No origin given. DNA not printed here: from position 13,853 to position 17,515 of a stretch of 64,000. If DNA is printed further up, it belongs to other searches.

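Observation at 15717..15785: Bipartite heptanucleotide-array element inserted in frame in carB (archetype of at least nine copies in this window)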

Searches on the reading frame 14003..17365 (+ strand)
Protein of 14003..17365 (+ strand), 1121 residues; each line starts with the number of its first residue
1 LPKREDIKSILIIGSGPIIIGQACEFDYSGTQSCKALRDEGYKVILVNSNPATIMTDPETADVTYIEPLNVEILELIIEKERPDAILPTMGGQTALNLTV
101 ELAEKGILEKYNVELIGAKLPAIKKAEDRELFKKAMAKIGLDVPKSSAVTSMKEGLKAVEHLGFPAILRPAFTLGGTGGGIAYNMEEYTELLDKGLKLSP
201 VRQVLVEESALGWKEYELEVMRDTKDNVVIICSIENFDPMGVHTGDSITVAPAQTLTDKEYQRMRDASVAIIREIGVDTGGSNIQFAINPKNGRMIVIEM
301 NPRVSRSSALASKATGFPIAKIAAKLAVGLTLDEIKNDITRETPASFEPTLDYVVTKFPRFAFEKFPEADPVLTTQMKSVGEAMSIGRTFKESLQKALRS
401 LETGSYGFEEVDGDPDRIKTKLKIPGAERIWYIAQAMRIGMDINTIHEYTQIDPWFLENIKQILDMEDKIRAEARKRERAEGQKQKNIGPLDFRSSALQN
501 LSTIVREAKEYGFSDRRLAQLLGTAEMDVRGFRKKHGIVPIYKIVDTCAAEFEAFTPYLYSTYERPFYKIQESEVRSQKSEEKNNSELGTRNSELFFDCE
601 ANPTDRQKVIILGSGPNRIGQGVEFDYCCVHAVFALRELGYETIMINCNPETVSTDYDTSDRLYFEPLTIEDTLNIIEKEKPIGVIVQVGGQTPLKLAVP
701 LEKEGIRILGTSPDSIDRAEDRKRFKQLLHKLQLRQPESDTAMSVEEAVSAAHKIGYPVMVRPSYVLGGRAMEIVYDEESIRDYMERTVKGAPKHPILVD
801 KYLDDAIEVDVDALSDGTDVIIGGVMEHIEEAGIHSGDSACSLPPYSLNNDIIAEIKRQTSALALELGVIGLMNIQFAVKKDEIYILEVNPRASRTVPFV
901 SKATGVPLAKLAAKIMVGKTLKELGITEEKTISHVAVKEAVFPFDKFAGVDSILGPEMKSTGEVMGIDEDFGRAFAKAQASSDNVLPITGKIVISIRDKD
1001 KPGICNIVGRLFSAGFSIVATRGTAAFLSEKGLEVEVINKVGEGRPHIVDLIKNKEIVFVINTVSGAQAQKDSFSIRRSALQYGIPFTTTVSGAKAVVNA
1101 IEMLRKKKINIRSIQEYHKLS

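Call 7: search_solved_structures(query=window:14003-17365:+, show_alignments=1, max_evalue=1e-50)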
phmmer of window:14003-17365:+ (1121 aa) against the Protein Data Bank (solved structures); distinct sequences matched with E-value up to 1e-50: 5.
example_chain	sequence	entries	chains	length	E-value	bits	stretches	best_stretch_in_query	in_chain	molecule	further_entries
1bxr_A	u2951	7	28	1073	0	1418.3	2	1-565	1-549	CARBAMOYL-PHOSPHATE SYNTHASE | CARBAMOYL PHOSPHATE SYNTHETASE: LARGE SUBUNIT | CARBAMOYL PHOSPHATE SYNTHETASE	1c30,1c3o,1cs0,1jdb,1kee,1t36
1ce8_A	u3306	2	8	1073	0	1415.2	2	1-565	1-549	PROTEIN (CARBAMOYL-PHOSPHATE SYNTHASE) | carbamoyl phosphate synthetase large chain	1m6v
1a9x_A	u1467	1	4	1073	0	1411.5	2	1-565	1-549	CARBAMOYL PHOSPHATE SYNTHETASE (LARGE CHAIN)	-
5dot_A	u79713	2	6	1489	7.3e-243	812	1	3-1118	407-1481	Carbamoyl-phosphate synthase [ammonia], mitochondrial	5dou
6uel_A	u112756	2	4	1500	7.5e-243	811.9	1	3-1118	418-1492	Carbamoyl-phosphate synthase [ammonia], mitochondrial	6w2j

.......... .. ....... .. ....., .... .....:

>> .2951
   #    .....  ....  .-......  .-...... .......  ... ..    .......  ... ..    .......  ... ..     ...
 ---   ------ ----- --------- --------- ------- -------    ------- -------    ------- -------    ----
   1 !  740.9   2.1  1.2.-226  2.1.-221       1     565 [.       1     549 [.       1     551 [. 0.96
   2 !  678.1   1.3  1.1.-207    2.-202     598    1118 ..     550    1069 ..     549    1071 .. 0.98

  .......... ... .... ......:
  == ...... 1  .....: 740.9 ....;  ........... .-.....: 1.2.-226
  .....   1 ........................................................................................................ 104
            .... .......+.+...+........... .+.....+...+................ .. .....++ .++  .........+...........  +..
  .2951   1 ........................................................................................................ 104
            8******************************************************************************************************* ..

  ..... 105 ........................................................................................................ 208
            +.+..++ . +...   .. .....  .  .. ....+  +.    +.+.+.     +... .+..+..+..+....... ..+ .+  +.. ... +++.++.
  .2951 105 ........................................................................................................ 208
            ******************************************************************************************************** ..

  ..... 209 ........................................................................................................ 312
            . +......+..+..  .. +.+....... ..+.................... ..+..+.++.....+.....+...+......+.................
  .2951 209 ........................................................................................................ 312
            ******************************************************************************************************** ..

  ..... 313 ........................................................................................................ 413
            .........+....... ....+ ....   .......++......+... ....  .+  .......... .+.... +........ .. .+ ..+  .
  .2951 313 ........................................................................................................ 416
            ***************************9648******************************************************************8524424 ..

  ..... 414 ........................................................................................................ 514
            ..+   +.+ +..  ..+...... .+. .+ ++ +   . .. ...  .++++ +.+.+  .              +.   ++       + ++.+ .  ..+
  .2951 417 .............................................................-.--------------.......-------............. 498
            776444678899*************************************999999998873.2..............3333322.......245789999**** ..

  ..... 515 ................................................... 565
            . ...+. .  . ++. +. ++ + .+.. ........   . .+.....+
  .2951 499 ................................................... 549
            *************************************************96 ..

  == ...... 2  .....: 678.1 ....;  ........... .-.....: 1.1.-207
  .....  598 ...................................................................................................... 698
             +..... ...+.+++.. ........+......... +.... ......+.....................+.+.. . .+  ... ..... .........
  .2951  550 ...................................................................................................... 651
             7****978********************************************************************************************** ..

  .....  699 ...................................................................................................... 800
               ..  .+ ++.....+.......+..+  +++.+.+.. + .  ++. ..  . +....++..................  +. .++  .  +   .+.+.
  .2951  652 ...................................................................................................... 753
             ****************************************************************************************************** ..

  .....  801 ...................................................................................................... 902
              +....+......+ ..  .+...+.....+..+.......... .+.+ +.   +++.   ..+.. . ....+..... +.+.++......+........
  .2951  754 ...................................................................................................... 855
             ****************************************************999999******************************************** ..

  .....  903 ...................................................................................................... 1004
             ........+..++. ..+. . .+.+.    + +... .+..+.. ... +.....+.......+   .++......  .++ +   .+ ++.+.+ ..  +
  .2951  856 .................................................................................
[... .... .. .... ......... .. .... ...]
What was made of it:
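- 15698..15793 (+): Whole insertion relative to E. coli CarB (residues 566-597, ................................). It lies between the oligomerisation domain and the second ATP-grasp half. I call it 'site B'. The alignment to 1bxr breaks at query 565/598, which is E. coli 549/550 (call 7).
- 15416..15510 (+): Second in-frame element in carB ('site A', inside the oligomerisation domain). It has a purine-rich arm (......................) and a (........)-type 8-nt arm. About 21 extra residues against E. coli (call 7).
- Checked: Against E. coli, residues 566-597 (DNA 15698-15793) are an insertion between E. coli residues 549 and 550 (call 7).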

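Call 8: find_encoding_contigs(protein=window:14003-17365:+, flank=3000, max_places=6)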
Protein window:14003-17365:+ (1121 aa): no gene with exactly this product is on record in the collection.

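Call 10: find_encoding_contigs(protein=window:14003-17365:+, flank=3000, max_places=6)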
Protein seq(1121 aa) (1121 aa): no gene with exactly this product is on record in the collection.

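Call 11: find_related_loci(query=window:14003-17365:+, collection=genome_contigs, flank=10000)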
Query window:14003-17365:+ (1121 aa) in genome_contigs; peptide patterns used: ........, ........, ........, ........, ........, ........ (x = any residue, [..] = any of these).
600 stretches matched a pattern (row limit reached: there are more); 600 encode a relative of the query (tblastn E <= 1e-3); the best 80 are kept; 80 distinct loci.
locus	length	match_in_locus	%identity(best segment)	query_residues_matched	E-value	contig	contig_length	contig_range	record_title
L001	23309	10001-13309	75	1-1119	0e+0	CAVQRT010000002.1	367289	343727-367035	MAG: Thermodesulfovibrionales bacterium isolate MFD09779.bin.2.135 genome assembly, contig: contig_12327, whole genome s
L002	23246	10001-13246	65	1-1118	0e+0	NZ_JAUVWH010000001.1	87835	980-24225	MAG: Geoalkalibacter sp. isolate CSMAG_1185 CSMAG_1185_k127_1288315_length_87835_cov_80.7314, whole genome shotgun seque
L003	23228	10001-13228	65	1-1117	0e+0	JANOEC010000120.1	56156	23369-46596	MAG: Geobacteraceae bacterium isolate SOY_65_metabat_437 SOY_65_k141_3185622, whole genome shotgun sequence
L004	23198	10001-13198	67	1-1119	0e+0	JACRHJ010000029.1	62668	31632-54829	MAG: Nitrospirae bacterium isolate NC_groundwater_1774_Pr3_B-0.1um_61_24 SR-2_scaffold_141_1811303, whole genome shotgun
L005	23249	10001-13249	64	1-1118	0e+0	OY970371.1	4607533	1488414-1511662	MAG: Candidatus Manganitrophaceae bacterium isolate MFD03066.bin.c.2 genome assembly, chromosome: 1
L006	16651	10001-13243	64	1-1117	0e+0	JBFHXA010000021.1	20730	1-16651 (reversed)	MAG: Trichloromonas sp. isolate Mix_sand09.2021.07.Z.44 k141_194653_length_20730_cov_11.5065, whole genome shotgun seque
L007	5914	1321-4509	64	1-1118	0e+0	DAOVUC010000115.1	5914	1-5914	MAG TPA_asm: Candidatus Dadabacteria bacterium isolate CSMAG_1669 CSMAG_1669_k141_913968_length_5914_cov_13.0000, whole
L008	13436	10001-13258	64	1-1118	0e+0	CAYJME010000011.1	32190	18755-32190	MAG TPA_asm: uncultured candidatus Brocadiaceae bacterium isolate ERP124720_co1_148 genome assembly, contig: NODE_1904_l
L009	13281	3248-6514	62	1-1118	0e+0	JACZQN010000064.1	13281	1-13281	MAG: Nitrospirae bacterium isolate B7D1T1 B7D1T1_NODE1197, whole genome shotgun sequence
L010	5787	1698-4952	63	1-1120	0e+0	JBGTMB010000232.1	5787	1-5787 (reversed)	MAG: Nitrospiraceae bacterium isolate JTS-RE351 k141_7552320, whole genome shotgun sequence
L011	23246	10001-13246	64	1-1118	0e+0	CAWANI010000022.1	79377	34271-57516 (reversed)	MAG: uncultured delta proteobacterium isolate MFD02923.bin.2.91 genome assembly, contig: contig_43248, whole genome shot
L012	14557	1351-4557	64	1-1121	0e+0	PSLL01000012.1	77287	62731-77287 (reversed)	MAG: Candidatus Dadabacteria bacterium isolate ERB_12_1 NODE_48_length_77287_cov_4.534338, whole genome shotgun sequence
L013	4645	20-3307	62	1-1119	0e+0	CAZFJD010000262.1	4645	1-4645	MAG TPA_asm: uncultured Syntrophaceae bacterium isolate binchicken_co325_68 genome assembly, contig: NODE_11392_length_4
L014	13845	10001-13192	62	1-1118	0e+0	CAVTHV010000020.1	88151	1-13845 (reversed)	MAG: uncultured beta proteobacterium isolate MFD05942.bin.2.252 genome assembly, contig: contig_35626, whole genome shot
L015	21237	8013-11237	62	1-1117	0e+0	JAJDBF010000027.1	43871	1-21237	MAG: Nitrospinaceae bacterium isolate OFTM7 OFTM7_26, whole genome shotgun sequence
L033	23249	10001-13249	60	1-1121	0e+0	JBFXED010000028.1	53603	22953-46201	MAG: Alphaproteobacteria bacterium isolate CA_2019_TPIn_108 NODE_1984_length_53603_cov_6.562795_TPIn, whole genome shotg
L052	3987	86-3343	59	1-1121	0e+0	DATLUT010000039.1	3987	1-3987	MAG TPA_asm: Stellaceae bacterium isolate SMAG_U13991 k141_1482220, whole genome shotgun sequence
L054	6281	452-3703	59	1-1121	0e+0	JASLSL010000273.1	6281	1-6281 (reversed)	MAG: Alphaproteobacteria bacterium isolate Arabian12_MAG_54 c_000001773118, whole genome shotgun sequence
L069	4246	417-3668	59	1-1121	0e+0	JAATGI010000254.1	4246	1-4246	MAG: Rhodospirillales bacterium isolate bin_32 k141_2578066, whole genome shotgun sequence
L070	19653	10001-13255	59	1-1121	0e+0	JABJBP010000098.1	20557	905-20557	MAG: Rhodospirillaceae bacterium isolate SI073_bin34 k141_1615691, whole genome shotgun sequence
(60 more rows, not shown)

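Call 30: find_homologous_proteins(query=window:14003-17365:+, max_evalue=1e-100)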
Query window:14003-17365:+ (1121 aa): 8000 proteins with E <= 1e-100 among 8000 candidates; the best 120 are listed.
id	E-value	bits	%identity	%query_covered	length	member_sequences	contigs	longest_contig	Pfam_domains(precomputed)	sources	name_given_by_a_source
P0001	0.0e+0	2488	100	100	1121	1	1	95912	PF25596.2,PF02142.28,PF13535.12,PF15632.12,PF02786.23,PF02787.26,PF02222.28,PF08443.17,PF02655.20,PF01071.25,PF07478.19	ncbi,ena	-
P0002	0.0e+0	2241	91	100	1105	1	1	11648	PF25596.2,PF02142.28,PF13535.12,PF15632.12,PF02786.23,PF02787.26,PF02222.28,PF02655.20,PF07478.19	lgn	-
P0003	0.0e+0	2239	91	100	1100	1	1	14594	PF25596.2,PF02142.28,PF13535.12,PF15632.12,PF02786.23,PF02787.26,PF02222.28,PF02655.20,PF01071.25,PF07478.19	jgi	jgi:carbamoyl-phosphate synthase large subunit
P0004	0.0e+0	2226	89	100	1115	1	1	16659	PF25596.2,PF02142.28,PF13535.12,PF15632.12,PF02786.23,PF02787.26,PF02222.28,PF02655.20,PF01071.25,PF07478.19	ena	-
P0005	0.0e+0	2223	91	100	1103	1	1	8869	PF25596.2,PF02142.28,PF13535.12,PF15632.12,PF02786.23,PF02787.26,PF02222.28,PF02655.20,PF01071.25,PF07478.19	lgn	-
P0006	0.0e+0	2223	91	100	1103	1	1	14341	PF25596.2,PF02142.28,PF13535.12,PF15632.12,PF02786.23,PF02787.26,PF02222.28,PF02655.20,PF07478.19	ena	-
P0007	0.0e+0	2222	91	100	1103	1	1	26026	PF25596.2,PF02142.28,PF13535.12,PF15632.12,PF02786.23,PF02787.26,PF02222.28,PF02655.20,PF07478.19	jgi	-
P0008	0.0e+0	2221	91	100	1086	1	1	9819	PF25596.2,PF02142.28,PF13535.12,PF15632.12,PF02786.23,PF02787.26,PF02222.28,PF02655.20,PF07478.19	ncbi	-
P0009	0.0e+0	2217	88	100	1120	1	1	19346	PF25596.2,PF02142.28,PF13535.12,PF15632.12,PF02786.23,PF02787.26,PF02222.28,PF02655.20,PF01071.25,PF07478.19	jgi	jgi:carbamoyl-phosphate synthase large subunit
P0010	0.0e+0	2213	90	100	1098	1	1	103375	PF25596.2,PF02142.28,PF13535.12,PF15632.12,PF02786.23,PF02787.26,PF02222.28,PF02655.20,PF07478.19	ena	-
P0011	0.0e+0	2211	89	100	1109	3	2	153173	PF25596.2,PF02142.28,PF13535.12,PF15632.12,PF02786.23,PF02787.26,PF02222.28,PF02655.20,PF01071.25,PF07478.19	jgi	jgi:carbamoyl-phosphate synthase large subunit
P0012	0.0e+0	2208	89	100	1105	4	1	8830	PF25596.2,PF02142.28,PF13535.12,PF15632.12,PF02786.23,PF02787.26,PF02222.28,PF02655.20,PF07478.19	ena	-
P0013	0.0e+0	2208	89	100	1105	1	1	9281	PF25596.2,PF02142.28,PF13535.12,PF15632.12,PF02786.23,PF02787.26,PF02222.28,PF02655.20,PF07478.19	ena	-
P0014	0.0e+0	2203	89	100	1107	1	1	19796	PF25596.2,PF02142.28,PF13535.12,PF15632.12,PF02786.23,PF02787.26,PF02222.28,PF02655.20,PF01071.25,PF07478.19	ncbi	-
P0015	0.0e+0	2203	88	100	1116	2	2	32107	PF25596.2,PF02142.28,PF13535.12,PF15632.12,PF13549.12,PF02786.23,PF02787.26,PF02222.28,PF02655.20,PF01071.25,PF07478.19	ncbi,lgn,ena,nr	ncbi:MAG: carbamoyl phosphate synthase large subunit [Nitrospira bacterium HGW-Nitrospira-1]|nr:MAG:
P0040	0.0e+0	2040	81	100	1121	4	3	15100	PF25596.2,PF02142.28,PF15632.12,PF02786.23,PF02787.26,PF02222.28,PF02655.20,PF01071.25,PF07478.19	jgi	jgi:carbamoyl-phosphate synthase large subunit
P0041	0.0e+0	2035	81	100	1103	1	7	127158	PF25596.2,PF02142.28,PF15632.12,PF02786.23,PF02787.26,PF02222.28,PF08443.17,PF02655.20,PF01071.25,PF07478.19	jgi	jgi:carbamoyl-phosphate synthase large subunit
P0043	0.0e+0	2032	80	100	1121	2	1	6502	PF25596.2,PF02142.28,PF15632.12,PF02786.23,PF02787.26,PF02222.28,PF08443.17,PF02655.20,PF01071.25,PF07478.19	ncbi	-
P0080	0.0e+0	2014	81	100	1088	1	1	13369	PF25596.2,PF02142.28,PF15632.12,PF02786.23,PF02787.26,PF02222.28,PF02655.20,PF01071.25,PF07478.19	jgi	jgi:carbamoyl-phosphate synthase large subunit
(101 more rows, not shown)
